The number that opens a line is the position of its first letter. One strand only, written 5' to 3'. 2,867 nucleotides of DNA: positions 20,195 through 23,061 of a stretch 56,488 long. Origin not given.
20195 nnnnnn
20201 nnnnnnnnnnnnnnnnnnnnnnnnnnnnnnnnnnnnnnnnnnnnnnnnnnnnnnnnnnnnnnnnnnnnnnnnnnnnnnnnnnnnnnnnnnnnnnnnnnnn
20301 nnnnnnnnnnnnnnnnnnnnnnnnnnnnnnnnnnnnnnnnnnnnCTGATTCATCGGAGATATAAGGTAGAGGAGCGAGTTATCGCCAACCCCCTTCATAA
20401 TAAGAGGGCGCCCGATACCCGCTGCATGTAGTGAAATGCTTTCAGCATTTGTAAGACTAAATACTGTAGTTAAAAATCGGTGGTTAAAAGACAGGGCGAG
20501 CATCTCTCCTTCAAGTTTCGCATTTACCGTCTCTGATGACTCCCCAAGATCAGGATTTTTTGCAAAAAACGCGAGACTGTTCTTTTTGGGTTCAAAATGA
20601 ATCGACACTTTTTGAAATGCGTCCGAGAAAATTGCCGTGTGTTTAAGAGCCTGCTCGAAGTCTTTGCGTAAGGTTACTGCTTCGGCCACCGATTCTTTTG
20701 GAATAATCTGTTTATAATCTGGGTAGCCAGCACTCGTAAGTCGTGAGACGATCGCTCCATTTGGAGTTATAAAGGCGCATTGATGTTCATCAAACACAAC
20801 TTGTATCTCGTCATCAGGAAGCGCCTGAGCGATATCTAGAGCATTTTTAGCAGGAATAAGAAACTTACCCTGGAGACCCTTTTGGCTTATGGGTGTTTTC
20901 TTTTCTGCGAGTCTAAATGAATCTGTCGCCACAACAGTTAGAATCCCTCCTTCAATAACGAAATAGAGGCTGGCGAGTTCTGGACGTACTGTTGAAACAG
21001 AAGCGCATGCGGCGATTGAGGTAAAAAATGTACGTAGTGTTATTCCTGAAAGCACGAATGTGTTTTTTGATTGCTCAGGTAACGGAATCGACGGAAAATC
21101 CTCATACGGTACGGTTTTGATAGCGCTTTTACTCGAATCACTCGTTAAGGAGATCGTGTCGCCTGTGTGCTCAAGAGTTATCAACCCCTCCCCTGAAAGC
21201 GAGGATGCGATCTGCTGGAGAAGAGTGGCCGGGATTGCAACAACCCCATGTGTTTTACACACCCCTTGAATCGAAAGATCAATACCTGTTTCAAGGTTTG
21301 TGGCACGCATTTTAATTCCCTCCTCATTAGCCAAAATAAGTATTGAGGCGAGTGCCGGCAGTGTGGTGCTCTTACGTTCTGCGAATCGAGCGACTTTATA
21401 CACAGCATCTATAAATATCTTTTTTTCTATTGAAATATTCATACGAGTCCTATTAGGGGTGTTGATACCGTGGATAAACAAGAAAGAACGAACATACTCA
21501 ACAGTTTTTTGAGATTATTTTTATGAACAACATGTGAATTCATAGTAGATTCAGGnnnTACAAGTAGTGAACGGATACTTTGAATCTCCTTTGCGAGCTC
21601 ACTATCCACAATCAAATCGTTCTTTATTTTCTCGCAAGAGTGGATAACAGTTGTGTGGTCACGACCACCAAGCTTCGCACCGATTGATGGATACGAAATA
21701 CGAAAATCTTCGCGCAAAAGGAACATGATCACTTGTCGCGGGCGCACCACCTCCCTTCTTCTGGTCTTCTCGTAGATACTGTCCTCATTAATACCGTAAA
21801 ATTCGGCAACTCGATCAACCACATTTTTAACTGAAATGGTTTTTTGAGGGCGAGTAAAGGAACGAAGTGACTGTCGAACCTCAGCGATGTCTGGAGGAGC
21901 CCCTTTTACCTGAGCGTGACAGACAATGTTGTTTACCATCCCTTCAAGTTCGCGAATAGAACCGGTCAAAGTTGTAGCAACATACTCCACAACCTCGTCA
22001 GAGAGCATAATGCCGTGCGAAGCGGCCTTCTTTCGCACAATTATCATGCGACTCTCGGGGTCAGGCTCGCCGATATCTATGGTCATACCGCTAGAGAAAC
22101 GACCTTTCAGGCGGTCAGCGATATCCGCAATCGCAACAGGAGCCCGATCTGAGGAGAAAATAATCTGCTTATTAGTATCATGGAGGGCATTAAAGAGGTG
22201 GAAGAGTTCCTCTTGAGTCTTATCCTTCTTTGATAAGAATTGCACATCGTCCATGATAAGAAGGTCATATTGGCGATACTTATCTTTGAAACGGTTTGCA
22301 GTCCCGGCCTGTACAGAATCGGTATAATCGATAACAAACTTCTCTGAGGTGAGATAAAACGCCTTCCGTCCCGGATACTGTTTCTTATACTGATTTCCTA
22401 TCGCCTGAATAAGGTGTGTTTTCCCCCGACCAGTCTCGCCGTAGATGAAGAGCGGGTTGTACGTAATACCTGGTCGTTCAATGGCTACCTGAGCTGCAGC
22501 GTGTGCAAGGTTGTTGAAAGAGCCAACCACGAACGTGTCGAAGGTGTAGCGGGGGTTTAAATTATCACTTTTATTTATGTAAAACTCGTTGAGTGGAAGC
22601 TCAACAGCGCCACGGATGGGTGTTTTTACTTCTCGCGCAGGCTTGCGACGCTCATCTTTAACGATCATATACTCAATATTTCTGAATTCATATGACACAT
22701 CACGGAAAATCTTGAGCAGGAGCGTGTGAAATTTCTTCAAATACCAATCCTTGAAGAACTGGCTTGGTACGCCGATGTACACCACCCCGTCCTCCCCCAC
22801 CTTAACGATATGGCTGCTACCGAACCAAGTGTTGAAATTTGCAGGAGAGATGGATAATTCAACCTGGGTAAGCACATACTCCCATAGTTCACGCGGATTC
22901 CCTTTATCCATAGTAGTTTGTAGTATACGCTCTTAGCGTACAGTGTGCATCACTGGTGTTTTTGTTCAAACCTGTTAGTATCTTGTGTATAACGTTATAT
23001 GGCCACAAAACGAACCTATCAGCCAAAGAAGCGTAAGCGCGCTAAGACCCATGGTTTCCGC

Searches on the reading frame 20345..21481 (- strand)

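Call 91: search_protein_families(library=pfam, proteins=[window:20345-21481:-], max_evalue=0.001)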
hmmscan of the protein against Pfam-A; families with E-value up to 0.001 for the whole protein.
window:20345-21481:- (379 aa): 3 families
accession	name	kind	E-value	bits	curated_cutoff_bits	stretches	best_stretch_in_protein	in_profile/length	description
PF00712.24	DNA_pol3_beta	-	1.3e-25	90.3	24.4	2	14-133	1-120/120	DNA polymerase III beta subunit, N-terminal domain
PF02768.20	DNA_pol3_beta_3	-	3.2e-18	66.1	27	1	257-377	1-120/121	DNA polymerase III beta subunit, C-terminal domain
PF02767.21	DNA_pol3_beta_2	-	1.9e-16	60.9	27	1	149-255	7-116/116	DNA polymerase III beta subunit, central domain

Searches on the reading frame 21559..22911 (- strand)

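Call 91: search_protein_families(library=pfam, proteins=[window:21559-22911:-], max_evalue=0.001)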
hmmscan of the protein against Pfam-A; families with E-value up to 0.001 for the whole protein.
window:21559-22911:- (451 aa): 9 families
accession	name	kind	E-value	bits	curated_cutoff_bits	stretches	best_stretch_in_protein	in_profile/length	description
PF00308.24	Bac_DnaA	-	6.7e-63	212.1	23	1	118-279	1-162/162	Bacterial DnaA ATPAse domain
PF08299.17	Bac_DnaA_C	-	1e-24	86.8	31.5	1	362-429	2-69/69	Bacterial dnaA protein helix-turn-helix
PF11638.13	DnaA_N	-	4.8e-12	45.8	24.6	1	8-70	2-64/65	DnaA N-terminal domain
PF01695.23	IstB_IS21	-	9.6e-09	35.5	24.1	1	155-253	96-192/238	IstB-like ATP binding protein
PF13401.12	AAA_22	-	1.7e-06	28.8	27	0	153-251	7-119/130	AAA domain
PF00910.28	RNA_helicase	-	2.7e-05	25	21.5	1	155-248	2-79/105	RNA helicase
PF01637.24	ATPase_2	-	5.8e-05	23.4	33.2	1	150-256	19-118/225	ATPase domain predominantly from Archaea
PF00004.35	AAA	-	6e-05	23.9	21.2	1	155-256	2-110/131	ATPase family associated with various cellular activities (AAA)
PF13173.12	AAA_14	-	0.00017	22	27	1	152-273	3-116/129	AAA domain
